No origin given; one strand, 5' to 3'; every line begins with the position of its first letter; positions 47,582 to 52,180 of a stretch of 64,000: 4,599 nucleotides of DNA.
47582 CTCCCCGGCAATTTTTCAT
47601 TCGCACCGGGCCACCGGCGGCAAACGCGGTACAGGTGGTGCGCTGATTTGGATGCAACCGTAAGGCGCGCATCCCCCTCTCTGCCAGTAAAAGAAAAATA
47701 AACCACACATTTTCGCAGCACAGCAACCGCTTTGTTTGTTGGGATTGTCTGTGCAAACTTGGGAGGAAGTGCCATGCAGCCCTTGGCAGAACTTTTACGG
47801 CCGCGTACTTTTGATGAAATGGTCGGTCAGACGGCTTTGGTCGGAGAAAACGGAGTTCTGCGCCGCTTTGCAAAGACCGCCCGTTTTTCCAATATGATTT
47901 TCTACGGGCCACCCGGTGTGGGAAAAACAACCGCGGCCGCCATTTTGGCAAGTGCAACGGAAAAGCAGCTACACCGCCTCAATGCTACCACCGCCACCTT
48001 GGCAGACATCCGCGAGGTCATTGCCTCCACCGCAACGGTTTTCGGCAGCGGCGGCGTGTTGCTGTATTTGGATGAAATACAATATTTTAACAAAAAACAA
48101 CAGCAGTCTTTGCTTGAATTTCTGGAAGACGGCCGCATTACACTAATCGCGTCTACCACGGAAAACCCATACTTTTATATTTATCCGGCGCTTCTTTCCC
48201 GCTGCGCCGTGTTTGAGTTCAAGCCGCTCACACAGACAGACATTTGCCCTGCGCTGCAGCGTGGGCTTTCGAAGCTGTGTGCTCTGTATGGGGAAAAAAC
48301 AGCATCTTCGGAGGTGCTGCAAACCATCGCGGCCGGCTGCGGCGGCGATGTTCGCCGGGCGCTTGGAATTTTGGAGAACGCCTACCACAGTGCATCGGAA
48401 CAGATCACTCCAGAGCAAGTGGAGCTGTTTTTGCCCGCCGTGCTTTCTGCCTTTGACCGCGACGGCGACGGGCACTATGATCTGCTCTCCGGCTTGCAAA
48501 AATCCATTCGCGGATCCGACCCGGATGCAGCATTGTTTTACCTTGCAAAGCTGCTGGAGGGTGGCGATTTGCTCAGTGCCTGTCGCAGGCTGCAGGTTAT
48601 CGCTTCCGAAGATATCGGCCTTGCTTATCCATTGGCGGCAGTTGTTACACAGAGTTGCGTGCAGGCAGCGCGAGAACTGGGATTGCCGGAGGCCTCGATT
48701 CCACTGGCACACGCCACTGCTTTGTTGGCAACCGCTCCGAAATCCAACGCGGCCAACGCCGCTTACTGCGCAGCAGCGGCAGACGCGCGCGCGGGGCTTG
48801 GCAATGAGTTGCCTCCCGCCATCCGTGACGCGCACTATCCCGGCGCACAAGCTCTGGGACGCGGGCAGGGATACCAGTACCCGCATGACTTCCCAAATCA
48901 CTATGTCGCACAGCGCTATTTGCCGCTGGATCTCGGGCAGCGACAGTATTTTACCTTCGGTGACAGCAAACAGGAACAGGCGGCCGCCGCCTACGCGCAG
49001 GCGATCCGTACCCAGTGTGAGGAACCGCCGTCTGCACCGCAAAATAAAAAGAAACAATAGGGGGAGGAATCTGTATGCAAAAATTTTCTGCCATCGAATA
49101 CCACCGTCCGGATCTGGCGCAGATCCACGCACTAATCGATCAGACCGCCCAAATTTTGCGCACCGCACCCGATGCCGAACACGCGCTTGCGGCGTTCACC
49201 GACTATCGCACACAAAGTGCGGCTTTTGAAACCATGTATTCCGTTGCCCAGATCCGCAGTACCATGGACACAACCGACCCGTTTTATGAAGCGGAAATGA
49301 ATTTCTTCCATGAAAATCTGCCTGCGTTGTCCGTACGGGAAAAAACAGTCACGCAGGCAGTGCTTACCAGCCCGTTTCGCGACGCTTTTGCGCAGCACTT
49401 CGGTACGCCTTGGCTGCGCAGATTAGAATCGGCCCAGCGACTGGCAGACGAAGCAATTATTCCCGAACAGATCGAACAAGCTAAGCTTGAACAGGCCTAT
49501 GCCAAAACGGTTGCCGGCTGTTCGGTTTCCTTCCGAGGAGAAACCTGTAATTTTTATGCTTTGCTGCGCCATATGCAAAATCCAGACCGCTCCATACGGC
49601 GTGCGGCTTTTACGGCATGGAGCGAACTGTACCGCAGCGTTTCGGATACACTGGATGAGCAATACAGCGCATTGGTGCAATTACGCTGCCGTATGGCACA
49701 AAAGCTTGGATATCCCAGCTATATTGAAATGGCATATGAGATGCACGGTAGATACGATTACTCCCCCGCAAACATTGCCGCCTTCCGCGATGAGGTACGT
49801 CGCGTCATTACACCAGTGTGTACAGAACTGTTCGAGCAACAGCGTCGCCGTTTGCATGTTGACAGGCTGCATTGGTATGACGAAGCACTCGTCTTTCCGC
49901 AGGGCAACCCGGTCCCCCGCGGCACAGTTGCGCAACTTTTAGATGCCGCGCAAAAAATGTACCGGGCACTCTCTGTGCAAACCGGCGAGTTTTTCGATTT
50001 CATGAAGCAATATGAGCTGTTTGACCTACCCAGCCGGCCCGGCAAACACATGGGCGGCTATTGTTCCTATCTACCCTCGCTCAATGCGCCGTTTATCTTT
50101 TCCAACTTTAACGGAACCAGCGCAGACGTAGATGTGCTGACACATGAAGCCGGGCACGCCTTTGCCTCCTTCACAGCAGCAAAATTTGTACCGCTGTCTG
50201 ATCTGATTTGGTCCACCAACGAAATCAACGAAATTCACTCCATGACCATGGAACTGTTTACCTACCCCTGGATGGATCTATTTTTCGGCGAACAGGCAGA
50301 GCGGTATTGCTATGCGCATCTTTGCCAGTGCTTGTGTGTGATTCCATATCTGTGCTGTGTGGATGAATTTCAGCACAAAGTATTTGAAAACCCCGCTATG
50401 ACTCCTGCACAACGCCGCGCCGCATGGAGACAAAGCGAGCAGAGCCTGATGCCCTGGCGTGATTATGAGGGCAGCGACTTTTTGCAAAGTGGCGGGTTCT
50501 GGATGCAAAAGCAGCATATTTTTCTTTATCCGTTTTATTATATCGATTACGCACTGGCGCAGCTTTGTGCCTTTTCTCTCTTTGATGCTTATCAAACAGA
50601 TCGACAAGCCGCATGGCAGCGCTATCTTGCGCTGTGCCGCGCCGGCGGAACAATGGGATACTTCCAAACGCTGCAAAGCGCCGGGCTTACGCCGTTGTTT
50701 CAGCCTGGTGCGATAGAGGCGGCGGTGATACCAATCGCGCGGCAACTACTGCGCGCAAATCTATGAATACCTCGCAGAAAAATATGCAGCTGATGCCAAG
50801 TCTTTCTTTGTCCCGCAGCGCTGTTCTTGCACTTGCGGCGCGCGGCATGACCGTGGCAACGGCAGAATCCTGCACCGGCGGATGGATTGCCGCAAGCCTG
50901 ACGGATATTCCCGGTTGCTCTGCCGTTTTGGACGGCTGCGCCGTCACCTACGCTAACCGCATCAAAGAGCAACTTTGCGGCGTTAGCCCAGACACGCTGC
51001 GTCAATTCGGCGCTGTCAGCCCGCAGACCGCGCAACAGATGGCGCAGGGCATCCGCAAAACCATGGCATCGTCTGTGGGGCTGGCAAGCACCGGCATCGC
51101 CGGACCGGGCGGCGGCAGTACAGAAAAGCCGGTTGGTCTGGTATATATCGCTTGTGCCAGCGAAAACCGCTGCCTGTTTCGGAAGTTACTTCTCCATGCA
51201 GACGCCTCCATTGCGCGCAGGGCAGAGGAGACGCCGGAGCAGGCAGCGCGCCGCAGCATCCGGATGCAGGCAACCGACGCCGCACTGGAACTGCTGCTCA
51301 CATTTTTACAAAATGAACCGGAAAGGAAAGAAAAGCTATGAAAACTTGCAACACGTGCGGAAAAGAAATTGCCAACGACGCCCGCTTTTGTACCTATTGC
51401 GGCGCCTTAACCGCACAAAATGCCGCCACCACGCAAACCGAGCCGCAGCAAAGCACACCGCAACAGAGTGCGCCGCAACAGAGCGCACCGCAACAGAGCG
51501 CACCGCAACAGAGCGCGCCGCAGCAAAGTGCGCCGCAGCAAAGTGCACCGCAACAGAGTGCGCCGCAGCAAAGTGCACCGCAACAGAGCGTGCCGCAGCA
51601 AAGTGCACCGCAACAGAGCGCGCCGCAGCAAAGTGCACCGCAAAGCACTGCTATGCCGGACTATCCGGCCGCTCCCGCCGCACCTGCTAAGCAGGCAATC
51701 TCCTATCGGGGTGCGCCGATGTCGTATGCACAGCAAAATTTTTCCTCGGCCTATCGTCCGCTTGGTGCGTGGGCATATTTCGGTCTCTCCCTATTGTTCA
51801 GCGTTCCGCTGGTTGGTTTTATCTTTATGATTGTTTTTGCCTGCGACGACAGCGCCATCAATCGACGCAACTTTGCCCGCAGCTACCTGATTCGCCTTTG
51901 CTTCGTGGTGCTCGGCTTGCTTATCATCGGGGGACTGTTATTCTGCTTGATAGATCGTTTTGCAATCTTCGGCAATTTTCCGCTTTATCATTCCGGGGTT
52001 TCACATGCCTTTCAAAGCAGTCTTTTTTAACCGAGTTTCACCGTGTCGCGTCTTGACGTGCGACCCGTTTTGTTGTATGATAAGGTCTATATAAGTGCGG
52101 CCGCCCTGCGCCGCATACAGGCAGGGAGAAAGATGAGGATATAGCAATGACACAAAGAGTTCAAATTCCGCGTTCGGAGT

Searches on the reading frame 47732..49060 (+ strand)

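Call 63: search_protein_families(library=pfam, proteins=[window:47732-49060:+], max_evalue=0.0001)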
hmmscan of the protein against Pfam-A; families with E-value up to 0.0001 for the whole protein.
window:47732-49060:+ (442 aa): 9 families
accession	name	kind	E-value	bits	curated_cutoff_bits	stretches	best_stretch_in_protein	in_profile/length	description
PF12002.13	MgsA_C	-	7.3e-57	192.3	27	1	261-425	1-166/167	MgsA AAA+ ATPase C terminal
PF16193.11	AAA_assoc_2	-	1.9e-17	63.7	34.3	1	191-260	7-81/81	AAA C-terminal domain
PF00004.35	AAA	-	5.9e-12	46.6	21.2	1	55-165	1-130/131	ATPase family associated with various cellular activities (AAA)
PF05496.18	RuvB_N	-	8.1e-12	45.6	27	1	22-140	1-117/159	Holliday junction DNA helicase RuvB P-loop domain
PF07728.20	AAA_5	-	3.6e-07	30.7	22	1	54-144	1-103/139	AAA domain (dynein-related subfamily)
PF07726.17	AAA_3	-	4.7e-06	27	27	1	56-146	3-101/131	ATPase family associated with various cellular activities (AAA)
PF01078.27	Mg_chelatase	-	5.2e-06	26.4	20.3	0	110-145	109-144/207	Magnesium chelatase, subunit ChlI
PF14532.12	Sigma54_activ_2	-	7e-06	26.8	25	1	54-143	23-108/138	Sigma-54 interaction domain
PF13173.12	AAA_14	-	2.2e-05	24.9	27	1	55-170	5-127/129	AAA domain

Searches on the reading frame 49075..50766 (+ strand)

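Call 63: search_protein_families(library=pfam, proteins=[window:49075-50766:+], max_evalue=0.0001)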
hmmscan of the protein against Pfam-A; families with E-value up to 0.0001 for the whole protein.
window:49075-50766:+ (563 aa): 1 family
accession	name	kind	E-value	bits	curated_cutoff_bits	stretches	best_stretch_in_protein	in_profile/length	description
PF01432.26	Peptidase_M3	-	1.5e-26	94.3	27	1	166-539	2-444/457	Peptidase family M3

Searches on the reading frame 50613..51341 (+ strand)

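Call 63: search_protein_families(library=pfam, proteins=[window:50613-51341:+], max_evalue=0.0001)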
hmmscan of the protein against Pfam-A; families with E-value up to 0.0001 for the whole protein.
window:50613-51341:+ (242 aa): 1 family
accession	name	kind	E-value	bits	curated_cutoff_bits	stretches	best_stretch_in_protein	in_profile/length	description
PF02464.23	CinA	-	5.4e-48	163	23.5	1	66-230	4-153/155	Competence-damaged protein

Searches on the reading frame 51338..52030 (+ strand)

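Call 63: search_protein_families(library=pfam, proteins=[window:51338-52030:+], max_evalue=0.0001)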
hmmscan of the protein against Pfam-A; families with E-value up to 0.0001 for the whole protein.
window:51338-52030:+ (230 aa): 2 families
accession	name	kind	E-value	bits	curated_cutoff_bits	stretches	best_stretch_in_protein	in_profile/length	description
PF13240.11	Zn_Ribbon_1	-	7.2e-07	29.3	25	1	4-23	2-21/23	zinc-ribbon domain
PF13248.11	Zn_ribbon_3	-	5.1e-06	26.2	27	1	1-23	2-24/26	zinc-ribbon domain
